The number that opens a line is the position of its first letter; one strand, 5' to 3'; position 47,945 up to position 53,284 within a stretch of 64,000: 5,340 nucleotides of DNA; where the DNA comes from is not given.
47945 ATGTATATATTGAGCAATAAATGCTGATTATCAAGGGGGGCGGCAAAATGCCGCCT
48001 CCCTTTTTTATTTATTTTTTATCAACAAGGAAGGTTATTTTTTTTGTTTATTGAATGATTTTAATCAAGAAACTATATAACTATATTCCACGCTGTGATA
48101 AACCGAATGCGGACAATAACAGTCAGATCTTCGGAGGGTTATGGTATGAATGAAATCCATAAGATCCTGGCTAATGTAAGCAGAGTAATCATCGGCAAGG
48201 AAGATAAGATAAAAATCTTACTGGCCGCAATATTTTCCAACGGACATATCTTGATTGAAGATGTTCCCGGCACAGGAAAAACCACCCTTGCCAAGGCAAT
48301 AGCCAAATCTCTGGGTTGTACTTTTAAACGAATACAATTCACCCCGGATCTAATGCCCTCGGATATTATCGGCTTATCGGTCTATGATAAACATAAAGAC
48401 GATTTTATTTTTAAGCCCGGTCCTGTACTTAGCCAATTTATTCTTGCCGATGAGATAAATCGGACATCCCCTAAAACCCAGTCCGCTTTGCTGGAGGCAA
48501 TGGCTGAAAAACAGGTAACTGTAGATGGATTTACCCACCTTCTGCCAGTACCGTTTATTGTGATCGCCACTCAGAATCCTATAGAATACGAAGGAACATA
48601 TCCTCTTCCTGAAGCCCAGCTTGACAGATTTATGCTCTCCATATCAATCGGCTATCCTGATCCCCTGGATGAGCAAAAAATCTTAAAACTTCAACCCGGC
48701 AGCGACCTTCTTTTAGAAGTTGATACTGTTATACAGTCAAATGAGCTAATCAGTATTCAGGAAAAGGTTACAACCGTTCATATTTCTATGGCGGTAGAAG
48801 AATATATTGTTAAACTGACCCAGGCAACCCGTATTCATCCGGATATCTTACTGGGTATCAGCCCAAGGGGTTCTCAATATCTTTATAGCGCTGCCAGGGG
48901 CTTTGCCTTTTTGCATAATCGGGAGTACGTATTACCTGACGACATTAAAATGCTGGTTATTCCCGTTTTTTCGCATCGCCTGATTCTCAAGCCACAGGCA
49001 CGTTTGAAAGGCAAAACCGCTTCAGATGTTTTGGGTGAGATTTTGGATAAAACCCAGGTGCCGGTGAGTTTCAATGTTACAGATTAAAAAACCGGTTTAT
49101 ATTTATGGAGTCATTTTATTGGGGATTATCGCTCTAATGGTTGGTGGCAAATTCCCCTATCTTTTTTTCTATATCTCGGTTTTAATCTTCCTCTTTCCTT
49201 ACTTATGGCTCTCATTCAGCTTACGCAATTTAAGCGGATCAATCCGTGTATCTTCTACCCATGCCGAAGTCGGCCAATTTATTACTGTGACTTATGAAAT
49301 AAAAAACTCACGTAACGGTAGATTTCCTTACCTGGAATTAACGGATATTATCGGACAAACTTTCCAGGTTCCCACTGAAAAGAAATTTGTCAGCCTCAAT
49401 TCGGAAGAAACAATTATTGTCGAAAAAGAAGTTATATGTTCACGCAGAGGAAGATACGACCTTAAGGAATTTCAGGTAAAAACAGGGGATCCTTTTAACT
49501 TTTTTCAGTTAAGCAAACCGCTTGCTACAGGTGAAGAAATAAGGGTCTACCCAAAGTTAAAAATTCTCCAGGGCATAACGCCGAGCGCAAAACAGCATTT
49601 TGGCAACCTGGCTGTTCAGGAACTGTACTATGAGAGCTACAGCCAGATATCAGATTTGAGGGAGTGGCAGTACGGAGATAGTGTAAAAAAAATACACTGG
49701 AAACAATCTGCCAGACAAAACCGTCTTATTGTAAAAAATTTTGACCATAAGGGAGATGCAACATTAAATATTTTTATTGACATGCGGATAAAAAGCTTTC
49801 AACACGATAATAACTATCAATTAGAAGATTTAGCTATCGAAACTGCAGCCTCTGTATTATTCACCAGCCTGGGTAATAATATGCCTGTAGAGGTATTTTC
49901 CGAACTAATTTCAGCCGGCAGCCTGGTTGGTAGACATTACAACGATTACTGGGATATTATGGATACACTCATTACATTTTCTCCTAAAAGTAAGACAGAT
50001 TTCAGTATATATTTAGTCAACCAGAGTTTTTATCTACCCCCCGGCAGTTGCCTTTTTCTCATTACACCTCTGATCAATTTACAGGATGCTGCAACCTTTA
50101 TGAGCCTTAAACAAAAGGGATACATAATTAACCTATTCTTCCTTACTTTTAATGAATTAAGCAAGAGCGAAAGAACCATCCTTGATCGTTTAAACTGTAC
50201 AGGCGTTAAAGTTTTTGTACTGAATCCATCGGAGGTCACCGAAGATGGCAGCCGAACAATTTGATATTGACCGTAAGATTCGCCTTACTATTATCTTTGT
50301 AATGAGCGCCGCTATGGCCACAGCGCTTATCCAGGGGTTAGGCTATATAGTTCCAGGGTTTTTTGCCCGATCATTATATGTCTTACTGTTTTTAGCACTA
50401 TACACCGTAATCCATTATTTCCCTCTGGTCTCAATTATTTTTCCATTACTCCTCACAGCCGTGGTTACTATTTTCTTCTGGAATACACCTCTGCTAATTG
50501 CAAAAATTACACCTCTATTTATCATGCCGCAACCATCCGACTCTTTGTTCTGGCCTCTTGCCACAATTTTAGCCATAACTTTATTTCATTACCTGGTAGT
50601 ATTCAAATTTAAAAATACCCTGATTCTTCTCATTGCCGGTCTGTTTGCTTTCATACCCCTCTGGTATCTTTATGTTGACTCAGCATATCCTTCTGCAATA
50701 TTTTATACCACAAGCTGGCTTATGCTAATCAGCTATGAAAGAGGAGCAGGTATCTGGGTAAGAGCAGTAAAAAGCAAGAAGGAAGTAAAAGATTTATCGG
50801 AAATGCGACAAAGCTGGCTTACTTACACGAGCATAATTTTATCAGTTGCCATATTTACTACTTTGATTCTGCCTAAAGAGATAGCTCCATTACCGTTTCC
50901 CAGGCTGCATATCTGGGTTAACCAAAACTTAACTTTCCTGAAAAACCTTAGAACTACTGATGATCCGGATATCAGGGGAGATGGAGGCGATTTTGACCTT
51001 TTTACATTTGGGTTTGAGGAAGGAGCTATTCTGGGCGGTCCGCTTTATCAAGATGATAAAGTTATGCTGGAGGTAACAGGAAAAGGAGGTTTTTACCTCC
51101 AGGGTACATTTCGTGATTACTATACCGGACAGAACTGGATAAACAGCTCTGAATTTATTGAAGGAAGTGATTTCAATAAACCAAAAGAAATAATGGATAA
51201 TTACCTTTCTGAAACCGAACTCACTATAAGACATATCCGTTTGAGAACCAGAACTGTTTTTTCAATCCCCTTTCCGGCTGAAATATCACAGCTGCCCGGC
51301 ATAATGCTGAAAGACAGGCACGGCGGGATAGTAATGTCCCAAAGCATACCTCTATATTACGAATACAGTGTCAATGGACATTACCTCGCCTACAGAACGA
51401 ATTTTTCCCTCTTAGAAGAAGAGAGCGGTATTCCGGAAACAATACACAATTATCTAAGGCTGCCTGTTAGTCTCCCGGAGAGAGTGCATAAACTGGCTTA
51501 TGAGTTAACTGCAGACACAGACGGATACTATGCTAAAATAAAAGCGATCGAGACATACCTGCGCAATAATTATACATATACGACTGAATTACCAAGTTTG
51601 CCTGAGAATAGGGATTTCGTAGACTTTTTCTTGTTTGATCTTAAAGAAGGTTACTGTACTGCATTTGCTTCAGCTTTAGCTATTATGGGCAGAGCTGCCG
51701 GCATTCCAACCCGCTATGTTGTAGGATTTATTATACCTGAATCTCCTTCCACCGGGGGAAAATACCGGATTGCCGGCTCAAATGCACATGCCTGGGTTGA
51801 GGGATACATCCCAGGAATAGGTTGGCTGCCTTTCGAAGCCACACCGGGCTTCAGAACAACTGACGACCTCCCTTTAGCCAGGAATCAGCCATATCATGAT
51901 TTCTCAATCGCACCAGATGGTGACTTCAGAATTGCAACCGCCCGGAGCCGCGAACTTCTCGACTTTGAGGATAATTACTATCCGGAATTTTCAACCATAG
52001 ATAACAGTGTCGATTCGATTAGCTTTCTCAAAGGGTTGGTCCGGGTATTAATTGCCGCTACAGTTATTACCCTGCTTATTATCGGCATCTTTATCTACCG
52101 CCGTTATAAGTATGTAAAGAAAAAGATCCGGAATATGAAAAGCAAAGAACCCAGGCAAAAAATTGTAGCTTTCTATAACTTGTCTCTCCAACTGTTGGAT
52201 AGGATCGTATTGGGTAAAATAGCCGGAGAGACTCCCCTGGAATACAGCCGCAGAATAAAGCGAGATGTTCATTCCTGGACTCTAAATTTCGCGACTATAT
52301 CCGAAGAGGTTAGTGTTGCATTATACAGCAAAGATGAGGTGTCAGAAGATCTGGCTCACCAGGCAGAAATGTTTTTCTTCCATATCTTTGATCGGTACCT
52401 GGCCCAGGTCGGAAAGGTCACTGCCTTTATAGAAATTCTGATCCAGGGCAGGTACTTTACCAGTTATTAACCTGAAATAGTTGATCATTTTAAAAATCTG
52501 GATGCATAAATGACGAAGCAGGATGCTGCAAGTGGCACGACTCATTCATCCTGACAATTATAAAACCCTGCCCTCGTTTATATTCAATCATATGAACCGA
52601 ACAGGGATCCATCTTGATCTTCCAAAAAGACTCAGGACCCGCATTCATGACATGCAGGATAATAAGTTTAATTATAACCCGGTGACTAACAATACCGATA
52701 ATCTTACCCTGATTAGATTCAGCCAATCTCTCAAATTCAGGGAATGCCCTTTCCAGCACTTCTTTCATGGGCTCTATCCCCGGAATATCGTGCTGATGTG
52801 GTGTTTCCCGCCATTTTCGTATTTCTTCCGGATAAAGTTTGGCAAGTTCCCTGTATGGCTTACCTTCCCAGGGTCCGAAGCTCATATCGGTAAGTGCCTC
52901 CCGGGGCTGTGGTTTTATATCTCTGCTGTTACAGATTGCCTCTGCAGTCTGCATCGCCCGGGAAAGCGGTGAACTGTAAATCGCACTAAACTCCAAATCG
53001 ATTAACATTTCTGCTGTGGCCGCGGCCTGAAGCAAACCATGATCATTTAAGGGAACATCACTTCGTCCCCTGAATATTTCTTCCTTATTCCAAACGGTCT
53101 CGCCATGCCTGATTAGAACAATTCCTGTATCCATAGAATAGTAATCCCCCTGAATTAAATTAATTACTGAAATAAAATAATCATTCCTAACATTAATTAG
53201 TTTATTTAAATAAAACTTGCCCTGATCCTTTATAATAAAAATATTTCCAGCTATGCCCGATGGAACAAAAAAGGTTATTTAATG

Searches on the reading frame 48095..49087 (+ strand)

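Call 87: search_protein_families(library=pfam, proteins=[window:48095-49087:+], max_evalue=0.01)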
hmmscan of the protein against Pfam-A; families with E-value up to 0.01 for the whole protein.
window:48095-49087:+ (330 aa): 11 families
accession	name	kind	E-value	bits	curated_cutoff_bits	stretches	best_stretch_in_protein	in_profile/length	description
PF07726.17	AAA_3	-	2.2e-64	215.6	27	1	51-181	1-131/131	ATPase family associated with various cellular activities (AAA)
PF17863.7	AAA_lid_2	-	1.4e-22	79.7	22.7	1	243-316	1-74/74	AAA lid domain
PF07728.20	AAA_5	-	3.6e-13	50.2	22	1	57-179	7-139/139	AAA domain (dynein-related subfamily)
PF20030.5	bpMoxR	-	3e-08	33.4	27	1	20-189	2-170/205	MoxR domain in the MoxR-vWA-beta-propeller ternary systems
PF00004.35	AAA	-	7e-08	33.4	21.2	1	57-162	6-110/131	ATPase family associated with various cellular activities (AAA)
PF05496.18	RuvB_N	-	1.4e-05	25.4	27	1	50-141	34-113/159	Holliday junction DNA helicase RuvB P-loop domain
PF00493.29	MCM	-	2.9e-05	23.7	23.3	1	32-164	40-175/224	MCM P-loop domain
PF00158.32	Sigma54_activat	-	0.00013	22.1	20.2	0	116-161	97-142/168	Sigma-54 interaction domain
PF01078.27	Mg_chelatase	-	0.0047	16.8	20.3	0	32-71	5-44/207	Magnesium chelatase, subunit ChlI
PF13238.12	AAA_18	-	0.0054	17.6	29.4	1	52-85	1-25/128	AAA domain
PF20720.3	nSTAND3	-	0.0076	16.4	27.2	0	46-73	14-41/155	Novel STAND NTPase 3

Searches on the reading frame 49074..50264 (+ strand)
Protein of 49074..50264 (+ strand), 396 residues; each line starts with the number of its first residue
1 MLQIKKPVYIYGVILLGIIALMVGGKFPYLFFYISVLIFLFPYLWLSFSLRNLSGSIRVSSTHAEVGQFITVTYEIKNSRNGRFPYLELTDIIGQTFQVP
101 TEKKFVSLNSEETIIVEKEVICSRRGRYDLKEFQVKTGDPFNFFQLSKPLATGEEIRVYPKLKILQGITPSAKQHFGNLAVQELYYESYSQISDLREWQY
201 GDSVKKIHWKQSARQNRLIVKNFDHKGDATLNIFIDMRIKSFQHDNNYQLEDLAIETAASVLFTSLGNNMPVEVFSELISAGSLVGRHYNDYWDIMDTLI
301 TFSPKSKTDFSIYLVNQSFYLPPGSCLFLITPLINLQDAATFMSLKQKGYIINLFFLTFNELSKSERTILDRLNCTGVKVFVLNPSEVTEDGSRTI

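Call 87: search_protein_families(library=pfam, proteins=[window:49074-50264:+], max_evalue=0.01)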
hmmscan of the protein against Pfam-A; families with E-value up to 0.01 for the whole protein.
window:49074-50264:+ (396 aa): 1 family
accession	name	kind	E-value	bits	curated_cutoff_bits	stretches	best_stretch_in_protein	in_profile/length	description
PF01882.25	DUF58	-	8.3e-10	38.7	23.4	1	194-271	1-78/216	Protein of unknown function DUF58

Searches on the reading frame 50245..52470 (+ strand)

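Call 87: search_protein_families(library=pfam, proteins=[window:50245-52470:+], max_evalue=0.01)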
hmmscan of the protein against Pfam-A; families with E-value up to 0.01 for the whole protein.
window:50245-52470:+ (741 aa): 2 families
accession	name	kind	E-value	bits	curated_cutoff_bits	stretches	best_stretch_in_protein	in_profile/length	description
PF01841.26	Transglut_core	-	1.4e-24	86.9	23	1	416-532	2-108/108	Transglutaminase-like superfamily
PF13559.11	DUF4129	-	0.0055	17.2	24.8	0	647-707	5-64/69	Domain of unknown function (DUF4129)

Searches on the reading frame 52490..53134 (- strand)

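Call 23: search_protein_families(library=pfam, proteins=[window:52490-53134:-], max_evalue=0.001)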
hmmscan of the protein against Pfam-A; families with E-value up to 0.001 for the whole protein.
window:52490-53134:- (214 aa): 1 family
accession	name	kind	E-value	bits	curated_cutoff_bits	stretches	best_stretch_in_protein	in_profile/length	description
PF00300.27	His_Phos_1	-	1.8e-58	197.9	21.7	1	5-197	1-192/194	Histidine phosphatase superfamily (branch 1)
